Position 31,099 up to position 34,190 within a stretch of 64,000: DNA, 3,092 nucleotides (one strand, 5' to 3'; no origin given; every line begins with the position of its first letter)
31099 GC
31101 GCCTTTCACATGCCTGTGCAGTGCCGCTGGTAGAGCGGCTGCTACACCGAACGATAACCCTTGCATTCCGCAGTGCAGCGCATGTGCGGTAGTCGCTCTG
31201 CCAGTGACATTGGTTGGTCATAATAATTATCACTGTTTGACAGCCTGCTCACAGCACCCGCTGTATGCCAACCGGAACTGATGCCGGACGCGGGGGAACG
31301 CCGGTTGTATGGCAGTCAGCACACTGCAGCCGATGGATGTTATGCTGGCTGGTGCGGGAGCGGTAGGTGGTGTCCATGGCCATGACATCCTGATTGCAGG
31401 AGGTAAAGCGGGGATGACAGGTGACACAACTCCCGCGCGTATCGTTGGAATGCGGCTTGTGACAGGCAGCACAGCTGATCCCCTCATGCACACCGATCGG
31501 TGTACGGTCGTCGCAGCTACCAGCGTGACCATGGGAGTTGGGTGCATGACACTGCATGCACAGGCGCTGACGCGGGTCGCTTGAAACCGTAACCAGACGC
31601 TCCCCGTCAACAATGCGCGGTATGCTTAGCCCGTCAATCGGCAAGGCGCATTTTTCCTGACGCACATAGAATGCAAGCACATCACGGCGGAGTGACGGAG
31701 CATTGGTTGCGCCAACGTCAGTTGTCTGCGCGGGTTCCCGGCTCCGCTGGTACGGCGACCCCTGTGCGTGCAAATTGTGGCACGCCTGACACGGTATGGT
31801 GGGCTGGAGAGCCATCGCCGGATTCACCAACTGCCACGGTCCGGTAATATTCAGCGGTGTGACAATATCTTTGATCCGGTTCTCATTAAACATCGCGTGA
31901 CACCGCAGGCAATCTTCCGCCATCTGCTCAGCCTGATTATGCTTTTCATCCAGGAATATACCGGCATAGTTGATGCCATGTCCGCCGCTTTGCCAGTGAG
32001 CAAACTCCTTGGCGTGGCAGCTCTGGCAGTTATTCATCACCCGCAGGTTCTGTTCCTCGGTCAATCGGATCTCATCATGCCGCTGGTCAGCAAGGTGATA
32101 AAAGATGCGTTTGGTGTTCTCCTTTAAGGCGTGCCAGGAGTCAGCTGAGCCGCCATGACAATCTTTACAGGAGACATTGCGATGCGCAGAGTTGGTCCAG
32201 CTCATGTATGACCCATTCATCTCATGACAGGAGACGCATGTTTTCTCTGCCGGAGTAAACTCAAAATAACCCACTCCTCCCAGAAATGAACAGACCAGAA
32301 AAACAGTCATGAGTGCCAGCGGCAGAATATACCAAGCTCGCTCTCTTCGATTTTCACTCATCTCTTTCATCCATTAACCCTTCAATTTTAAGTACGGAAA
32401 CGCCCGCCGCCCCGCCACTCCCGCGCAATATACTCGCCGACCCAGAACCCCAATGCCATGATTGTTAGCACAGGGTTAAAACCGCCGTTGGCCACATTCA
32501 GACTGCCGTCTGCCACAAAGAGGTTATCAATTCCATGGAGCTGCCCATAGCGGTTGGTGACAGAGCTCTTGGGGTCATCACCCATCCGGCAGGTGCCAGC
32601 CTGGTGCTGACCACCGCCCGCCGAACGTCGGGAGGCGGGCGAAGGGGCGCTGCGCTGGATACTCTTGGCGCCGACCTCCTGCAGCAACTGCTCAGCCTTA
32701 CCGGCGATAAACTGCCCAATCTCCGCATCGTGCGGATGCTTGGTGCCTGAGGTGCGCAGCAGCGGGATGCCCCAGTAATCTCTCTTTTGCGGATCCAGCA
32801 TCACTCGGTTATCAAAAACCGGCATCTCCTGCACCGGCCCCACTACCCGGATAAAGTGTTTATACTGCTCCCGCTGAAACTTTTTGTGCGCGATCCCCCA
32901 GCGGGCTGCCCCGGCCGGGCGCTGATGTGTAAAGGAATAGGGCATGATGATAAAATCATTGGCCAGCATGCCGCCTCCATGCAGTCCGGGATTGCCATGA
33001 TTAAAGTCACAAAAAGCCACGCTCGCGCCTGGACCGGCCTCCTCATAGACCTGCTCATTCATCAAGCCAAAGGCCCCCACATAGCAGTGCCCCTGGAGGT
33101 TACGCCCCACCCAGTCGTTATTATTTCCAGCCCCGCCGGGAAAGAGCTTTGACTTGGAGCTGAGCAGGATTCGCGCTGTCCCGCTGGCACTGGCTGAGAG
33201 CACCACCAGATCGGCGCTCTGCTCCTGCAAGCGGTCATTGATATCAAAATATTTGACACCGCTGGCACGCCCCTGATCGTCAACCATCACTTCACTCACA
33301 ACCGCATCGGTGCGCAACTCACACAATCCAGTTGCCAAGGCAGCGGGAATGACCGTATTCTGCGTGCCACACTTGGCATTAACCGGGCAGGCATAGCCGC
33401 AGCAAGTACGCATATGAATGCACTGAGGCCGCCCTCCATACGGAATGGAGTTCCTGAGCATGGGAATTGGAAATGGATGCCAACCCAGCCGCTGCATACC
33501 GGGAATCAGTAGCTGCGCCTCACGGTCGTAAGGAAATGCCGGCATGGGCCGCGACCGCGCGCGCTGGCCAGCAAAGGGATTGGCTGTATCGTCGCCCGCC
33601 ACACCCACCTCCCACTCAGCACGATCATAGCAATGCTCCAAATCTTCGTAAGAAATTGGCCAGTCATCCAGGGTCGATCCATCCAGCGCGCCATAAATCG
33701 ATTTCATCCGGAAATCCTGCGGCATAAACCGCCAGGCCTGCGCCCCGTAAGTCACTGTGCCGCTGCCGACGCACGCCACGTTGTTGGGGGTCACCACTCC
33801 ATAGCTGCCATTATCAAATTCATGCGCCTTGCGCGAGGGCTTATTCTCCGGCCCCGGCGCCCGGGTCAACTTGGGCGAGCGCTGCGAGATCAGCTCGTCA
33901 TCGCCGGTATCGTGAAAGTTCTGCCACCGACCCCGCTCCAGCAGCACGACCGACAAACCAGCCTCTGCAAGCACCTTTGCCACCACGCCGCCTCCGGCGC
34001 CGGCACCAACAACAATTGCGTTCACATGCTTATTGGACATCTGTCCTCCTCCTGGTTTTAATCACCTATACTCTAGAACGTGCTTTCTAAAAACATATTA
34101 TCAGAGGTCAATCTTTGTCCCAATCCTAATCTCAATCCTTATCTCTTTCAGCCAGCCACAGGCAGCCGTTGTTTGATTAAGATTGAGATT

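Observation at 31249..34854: GADH-like three-subunit flavoprotein dehydrogenase whose cytochrome subunit is a membrane-anchored nonahaem NapC/NrfH-like protein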

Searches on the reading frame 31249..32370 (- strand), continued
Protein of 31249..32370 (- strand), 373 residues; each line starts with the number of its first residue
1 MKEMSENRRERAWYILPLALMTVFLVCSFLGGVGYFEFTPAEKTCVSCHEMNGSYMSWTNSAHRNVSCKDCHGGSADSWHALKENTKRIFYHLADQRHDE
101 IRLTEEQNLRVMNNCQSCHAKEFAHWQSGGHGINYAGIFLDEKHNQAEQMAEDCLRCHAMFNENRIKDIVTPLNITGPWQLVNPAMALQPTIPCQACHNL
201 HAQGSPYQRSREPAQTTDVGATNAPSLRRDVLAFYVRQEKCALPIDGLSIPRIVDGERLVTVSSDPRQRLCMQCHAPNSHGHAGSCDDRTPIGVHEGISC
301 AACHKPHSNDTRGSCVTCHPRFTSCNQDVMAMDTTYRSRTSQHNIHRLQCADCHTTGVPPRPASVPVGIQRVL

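Call 82: find_encoding_contigs(protein=P0280, flank=7000, max_places=2)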
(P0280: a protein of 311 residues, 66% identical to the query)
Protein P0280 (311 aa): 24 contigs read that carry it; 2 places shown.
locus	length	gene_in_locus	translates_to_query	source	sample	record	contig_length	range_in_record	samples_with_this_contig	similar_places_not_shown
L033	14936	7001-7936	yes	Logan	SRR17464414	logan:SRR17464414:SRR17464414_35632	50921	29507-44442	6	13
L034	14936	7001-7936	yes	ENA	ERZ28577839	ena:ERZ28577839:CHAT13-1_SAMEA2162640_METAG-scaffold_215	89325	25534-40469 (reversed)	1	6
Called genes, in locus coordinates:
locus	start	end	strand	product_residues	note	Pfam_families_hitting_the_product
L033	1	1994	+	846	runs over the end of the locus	-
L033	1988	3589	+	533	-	PF03629:SASA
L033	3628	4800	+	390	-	PF14307:Glyco_tran_WbsX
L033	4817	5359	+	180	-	PF13618:Gluconate_2-dh3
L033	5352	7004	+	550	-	PF00732:GMC_oxred_N, PF05199:GMC_oxred_C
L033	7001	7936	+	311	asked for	PF14522:Cytochrome_C7 (faint), PF14537:Cytochrom_c3_2 (faint), PF13435:Cytochrome_C554 (faint)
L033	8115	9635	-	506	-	PF12801:Fer4_5, PF12837:Fer4_6 (faint), PF14697:Fer4_21 (faint), PF25160:LdpA_Fe-S-bd (faint), PF12801:Fer4_5 (weak), PF12838:Fer4_7, PF00037:Fer4 (weak), PF12797:Fer4_2 (weak), +4 more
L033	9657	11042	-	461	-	PF00248:Aldo_ket_red, PF13187:Fer4_9 (faint)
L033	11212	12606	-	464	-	PF00248:Aldo_ket_red, PF13183:Fer4_8 (weak), PF13187:Fer4_9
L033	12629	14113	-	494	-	PF12801:Fer4_5, PF25160:LdpA_Fe-S-bd (faint), PF12801:Fer4_5 (weak), PF12838:Fer4_7, PF13187:Fer4_9 (weak), PF00037:Fer4 (weak), PF12797:Fer4_2 (weak), PF12837:Fer4_6 (weak), +3 more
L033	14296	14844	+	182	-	PF16702:DUF5063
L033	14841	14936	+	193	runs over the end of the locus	PF01612:DNA_pol_A_exo1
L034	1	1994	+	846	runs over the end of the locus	-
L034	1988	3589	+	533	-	PF03629:SASA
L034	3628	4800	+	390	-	PF14307:Glyco_tran_WbsX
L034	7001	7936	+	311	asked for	PF14522:Cytochrome_C7 (faint), PF14537:Cytochrom_c3_2 (faint), PF13435:Cytochrome_C554 (faint)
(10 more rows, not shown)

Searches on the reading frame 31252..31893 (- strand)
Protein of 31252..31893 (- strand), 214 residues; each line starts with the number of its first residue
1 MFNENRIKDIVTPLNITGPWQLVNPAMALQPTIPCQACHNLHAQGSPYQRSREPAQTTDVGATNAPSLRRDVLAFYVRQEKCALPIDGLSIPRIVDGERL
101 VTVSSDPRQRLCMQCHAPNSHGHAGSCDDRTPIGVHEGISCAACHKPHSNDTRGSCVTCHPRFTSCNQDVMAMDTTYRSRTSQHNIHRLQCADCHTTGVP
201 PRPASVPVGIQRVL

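Call 71: search_solved_structures(query=window:31252-31893:-, max_evalue=1, show_alignments=0)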
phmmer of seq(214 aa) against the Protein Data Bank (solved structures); distinct sequences matched with E-value up to 1: 3.
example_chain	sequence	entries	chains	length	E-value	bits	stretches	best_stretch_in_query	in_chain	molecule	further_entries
3oue_A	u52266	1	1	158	4.9e-05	26.3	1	112-208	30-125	Cytochrome c family protein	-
3ov0_A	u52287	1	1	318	0.0011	21.9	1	112-208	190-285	Cytochrome c family protein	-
5ze8_A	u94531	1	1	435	0.1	15.5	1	107-146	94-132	cytochrome c552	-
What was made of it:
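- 31270..31560 (-): C-terminal four-haem segment (residues 271-367; haem motifs 6-9), resembling c7-type and polyhaem cytochromes. phmmer hit to GSU1996 domains 3oue_A at E 5e-5 (call 71).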

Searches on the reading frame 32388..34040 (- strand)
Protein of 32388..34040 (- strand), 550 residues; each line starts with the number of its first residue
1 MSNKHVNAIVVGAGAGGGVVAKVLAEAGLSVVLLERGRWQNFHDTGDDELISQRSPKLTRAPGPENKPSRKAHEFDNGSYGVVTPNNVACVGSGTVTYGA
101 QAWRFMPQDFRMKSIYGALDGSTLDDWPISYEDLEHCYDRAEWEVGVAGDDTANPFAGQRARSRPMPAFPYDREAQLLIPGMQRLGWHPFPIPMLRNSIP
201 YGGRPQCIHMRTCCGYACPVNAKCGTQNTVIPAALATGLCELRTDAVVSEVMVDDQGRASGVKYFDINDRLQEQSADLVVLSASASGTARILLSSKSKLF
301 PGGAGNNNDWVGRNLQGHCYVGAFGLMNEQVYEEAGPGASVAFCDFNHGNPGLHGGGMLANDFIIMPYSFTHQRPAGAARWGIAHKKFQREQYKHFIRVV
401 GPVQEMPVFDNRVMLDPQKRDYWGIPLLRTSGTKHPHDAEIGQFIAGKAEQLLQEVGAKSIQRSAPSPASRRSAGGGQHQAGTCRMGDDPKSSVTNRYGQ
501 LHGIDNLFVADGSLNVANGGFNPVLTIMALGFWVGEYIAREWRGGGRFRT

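Call 3: search_protein_families(library=pfam, proteins=[window:32388-34040:-], max_evalue=0.1)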
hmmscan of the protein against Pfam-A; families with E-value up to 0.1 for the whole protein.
window:32388-34040:- (550 aa): 8 families
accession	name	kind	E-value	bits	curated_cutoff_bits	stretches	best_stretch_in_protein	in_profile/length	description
PF05199.19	GMC_oxred_C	-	5.9e-20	72.7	24.6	1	410-531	4-139/139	GMC oxidoreductase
PF00732.25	GMC_oxred_N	-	3.5e-11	43.8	23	1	207-319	111-217/218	GMC oxidoreductase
PF13450.12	NAD_binding_8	-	0.00036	21.2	21.9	1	10-37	1-28/68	NAD(P)-binding Rossmann-like domain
PF01494.25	FAD_binding_3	-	0.00041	20.1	22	1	6-41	2-37/349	FAD binding domain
PF00890.30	FAD_binding_2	-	0.0032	17.1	20.4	1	8-38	2-32/414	FAD binding domain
PF02558.23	ApbA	-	0.0045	17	22.2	1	10-46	3-40/150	Ketopantoate reductase PanE/ApbA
PF01266.30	DAO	-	0.012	15.6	27.9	1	8-45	2-39/353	FAD dependent oxidoreductase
PF07992.20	Pyr_redox_2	-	0.017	15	26.1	1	8-39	3-35/291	Pyridine nucleotide-disulphide oxidoreductase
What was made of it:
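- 32388..34040 (-): Catalytic GMC-family FAD flavoprotein (550 aa). It has no signal peptide, and the GxGxxG motif starts at residue 12. Pfam GMC_oxred_N and GMC_oxred_C (call 3).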

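Call 4: search_protein_families(library=ncbifam, proteins=[window:32388-34040:-], max_evalue=0.1)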
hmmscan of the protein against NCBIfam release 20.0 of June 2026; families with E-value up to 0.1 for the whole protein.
window:32388-34040:- (550 aa): 40 families (the best 25 are shown)
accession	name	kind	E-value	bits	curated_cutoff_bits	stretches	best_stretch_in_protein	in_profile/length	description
NF002550.0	PRK02106.1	subfamily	1.3e-13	50.3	605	3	472-522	466-519/563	choline dehydrogenase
TIGR04542.1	GMC_mycofac_2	equivalog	2.2e-13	50.1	400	3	8-42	2-39/425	mycofactocin system GMC family oxidoreductase MftG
NF058674.1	CholsOxChoxAB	equivalog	6.2e-12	44.8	850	2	478-531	472-525/535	cholesterol oxidase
TIGR03970.1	mycofact_MftG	equivalog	1.3e-11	44.2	387.45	1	449-531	392-479/487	mycofactocin dehydrogenase MftG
TIGR01810.1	betA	equivalog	1.7e-08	33.6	732.1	1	472-522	459-512/532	choline dehydrogenase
NF038210.1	GMC_mycofac_3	equivalog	3.3e-08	32.8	300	1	9-39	2-32/418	mycofactocin system GMC family oxidoreductase MftG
TIGR02462.1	pyranose_ox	equivalog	6.3e-08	32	544.9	1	475-539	480-544/548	pyranose oxidase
NF007450.0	PRK10015.1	subfamily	6e-06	25.2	466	1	1-38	1-38/429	FAD-dependent oxidoreductase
TIGR02032.1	GG-red-SF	subfamily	2.8e-05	23.9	158.8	1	8-63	3-56/297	geranylgeranyl reductase family protein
NF007542.0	PRK10157.1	subfamily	0.00061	18.6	610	1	1-39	1-39/428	FAD-dependent oxidoreductase FixC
NF045689.1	BCarotKetCrtO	equivalog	0.0015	17.2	1000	1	5-43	3-41/563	beta-carotene ketolase CrtO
NF041080.1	DGGGPL_reductase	equivalog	0.0019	17.1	580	1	7-53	3-49/447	digeranylgeranylglycerophospholipid reductase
NF006593.0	PRK09126.1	equivalog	0.0021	17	420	1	4-46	3-45/393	5-demethoxyubiquinol-8 5-hydroxylase UbiM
NF004829.0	PRK06183.1-3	subfamily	0.0024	16.7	390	1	2-37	5-40/520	bifunctional 3-(3-hydroxy-phenyl)propionate/3-hydroxycinnamic acid hydroxylase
TIGR00292.1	TIGR00292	equivalog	0.0026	17.1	148.3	1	7-36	23-52/254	sulfide-dependent adenosine diphosphate thiazole synthase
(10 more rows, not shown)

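Call 28: search_solved_structures(query=window:32388-34040:-, max_evalue=0.001, show_alignments=2)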
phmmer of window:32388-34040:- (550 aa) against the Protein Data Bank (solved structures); distinct sequences matched with E-value up to 0.001: 29.
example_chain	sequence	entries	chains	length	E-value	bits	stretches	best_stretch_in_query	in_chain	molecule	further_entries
8xcm_A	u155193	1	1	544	3.2e-44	154.6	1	6-541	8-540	Fructose dehydrogenase large subunit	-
6a2u_B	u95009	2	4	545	7.6e-44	153.4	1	6-349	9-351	Glucose dehydrogenase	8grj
8hdd_A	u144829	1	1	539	9.8e-44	153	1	6-349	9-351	Glucose dehydrogenase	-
7w2j_A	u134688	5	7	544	1.2e-43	152.6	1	6-541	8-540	Fructose dehydrogenase large subunit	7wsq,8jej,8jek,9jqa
8k6k_A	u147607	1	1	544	1.4e-43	152.5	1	6-541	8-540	Fructose dehydrogenase (N1146A) large subunit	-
8k6j_A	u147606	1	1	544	5.9e-43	150.4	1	6-541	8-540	Fructose dehydrogenase (H1147A) large subunit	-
8xcn_A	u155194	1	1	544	1.6e-42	149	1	6-541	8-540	Fructose dehydrogenase large subunit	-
9fl2_A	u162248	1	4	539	3.9e-07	32.1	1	400-540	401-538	pyranose oxidase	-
4u2l_A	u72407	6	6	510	1.5e-06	30.3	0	486-531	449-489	Cholesterol oxidase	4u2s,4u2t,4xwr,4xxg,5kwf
1b8s_A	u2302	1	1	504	1.5e-06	30.3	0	486-531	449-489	PROTEIN (CHOLESTEROL OXIDASE)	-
1b4v_A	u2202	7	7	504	1.5e-06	30.3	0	486-531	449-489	PROTEIN (CHOLESTEROL OXIDASE) | CHOLESTEROL OXIDASE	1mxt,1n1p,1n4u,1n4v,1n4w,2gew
3b3r_A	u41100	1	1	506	2e-06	29.8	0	493-531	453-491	Cholesterol oxidase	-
4rek_A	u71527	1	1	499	2e-06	29.8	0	486-531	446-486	Cholesterol oxidase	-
3cnj_A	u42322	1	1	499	2.1e-06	29.8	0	486-531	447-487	Cholesterol oxidase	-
3b6d_A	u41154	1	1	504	2.2e-06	29.7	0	493-531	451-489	Cholesterol oxidase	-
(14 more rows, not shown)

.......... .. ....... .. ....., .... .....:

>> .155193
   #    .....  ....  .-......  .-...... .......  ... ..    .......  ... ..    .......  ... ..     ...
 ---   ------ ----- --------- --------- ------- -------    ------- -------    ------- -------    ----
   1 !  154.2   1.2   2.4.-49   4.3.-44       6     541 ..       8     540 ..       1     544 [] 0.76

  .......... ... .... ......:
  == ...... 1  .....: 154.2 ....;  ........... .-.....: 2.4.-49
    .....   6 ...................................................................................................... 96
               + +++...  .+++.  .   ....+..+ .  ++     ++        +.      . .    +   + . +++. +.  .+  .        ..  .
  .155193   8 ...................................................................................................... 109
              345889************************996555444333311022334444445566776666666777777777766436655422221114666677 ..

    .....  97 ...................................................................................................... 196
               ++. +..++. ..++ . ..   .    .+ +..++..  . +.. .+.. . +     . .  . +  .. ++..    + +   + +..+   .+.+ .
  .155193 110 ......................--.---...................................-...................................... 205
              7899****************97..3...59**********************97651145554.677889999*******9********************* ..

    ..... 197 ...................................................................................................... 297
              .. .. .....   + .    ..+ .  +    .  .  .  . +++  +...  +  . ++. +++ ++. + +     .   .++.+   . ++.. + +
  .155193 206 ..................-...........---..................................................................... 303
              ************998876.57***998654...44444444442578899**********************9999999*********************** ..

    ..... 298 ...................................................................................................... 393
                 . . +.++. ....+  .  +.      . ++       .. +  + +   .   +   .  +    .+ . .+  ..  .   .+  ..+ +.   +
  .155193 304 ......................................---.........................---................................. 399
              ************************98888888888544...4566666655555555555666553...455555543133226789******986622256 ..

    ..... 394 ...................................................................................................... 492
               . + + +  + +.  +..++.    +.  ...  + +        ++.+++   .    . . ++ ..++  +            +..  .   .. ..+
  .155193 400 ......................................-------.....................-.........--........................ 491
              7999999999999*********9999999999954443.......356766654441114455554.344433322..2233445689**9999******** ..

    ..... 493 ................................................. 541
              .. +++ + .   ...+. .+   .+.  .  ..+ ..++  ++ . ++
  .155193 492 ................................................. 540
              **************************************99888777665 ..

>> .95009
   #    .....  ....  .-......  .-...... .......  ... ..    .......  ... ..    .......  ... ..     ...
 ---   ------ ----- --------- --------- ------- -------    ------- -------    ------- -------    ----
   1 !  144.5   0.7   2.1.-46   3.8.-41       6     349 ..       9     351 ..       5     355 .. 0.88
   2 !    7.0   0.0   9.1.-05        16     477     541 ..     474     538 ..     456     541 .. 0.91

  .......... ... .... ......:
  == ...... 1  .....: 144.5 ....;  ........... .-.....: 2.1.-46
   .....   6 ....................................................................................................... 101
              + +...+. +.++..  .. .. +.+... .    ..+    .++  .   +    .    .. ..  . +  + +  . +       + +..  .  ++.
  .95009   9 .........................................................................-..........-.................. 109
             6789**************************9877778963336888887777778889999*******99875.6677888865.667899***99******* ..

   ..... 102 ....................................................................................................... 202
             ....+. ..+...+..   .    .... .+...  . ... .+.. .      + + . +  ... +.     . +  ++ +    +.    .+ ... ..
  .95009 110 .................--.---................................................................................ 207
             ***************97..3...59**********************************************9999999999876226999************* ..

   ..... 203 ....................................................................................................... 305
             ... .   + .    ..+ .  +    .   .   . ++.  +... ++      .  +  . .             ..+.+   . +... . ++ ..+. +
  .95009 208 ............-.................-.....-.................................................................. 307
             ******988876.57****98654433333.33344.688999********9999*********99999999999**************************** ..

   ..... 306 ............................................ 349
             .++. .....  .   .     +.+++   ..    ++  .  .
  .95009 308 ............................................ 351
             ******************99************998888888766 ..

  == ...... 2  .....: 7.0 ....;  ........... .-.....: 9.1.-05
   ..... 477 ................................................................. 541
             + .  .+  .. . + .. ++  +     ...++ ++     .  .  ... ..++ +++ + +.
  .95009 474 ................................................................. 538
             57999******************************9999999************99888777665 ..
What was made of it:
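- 32388..34040 (-): Best solved relatives are the fructose dehydrogenase large subunit 8xcm/7w2j (E 3e-44) and the B. cepacia FAD-GDH alpha subunit 6a2u_B (E 8e-44) (call 28).
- On FAD-dependent dehydrogenase complex (FAD-GDH / FDH / GADH / SLDH type): 8xcm_A at E 3e-44 and 6a2u_B at E 8e-44 (call 28).
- The flavoprotein's nearest solved relatives are the FDH and BcGDH catalytic subunits (call 28).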
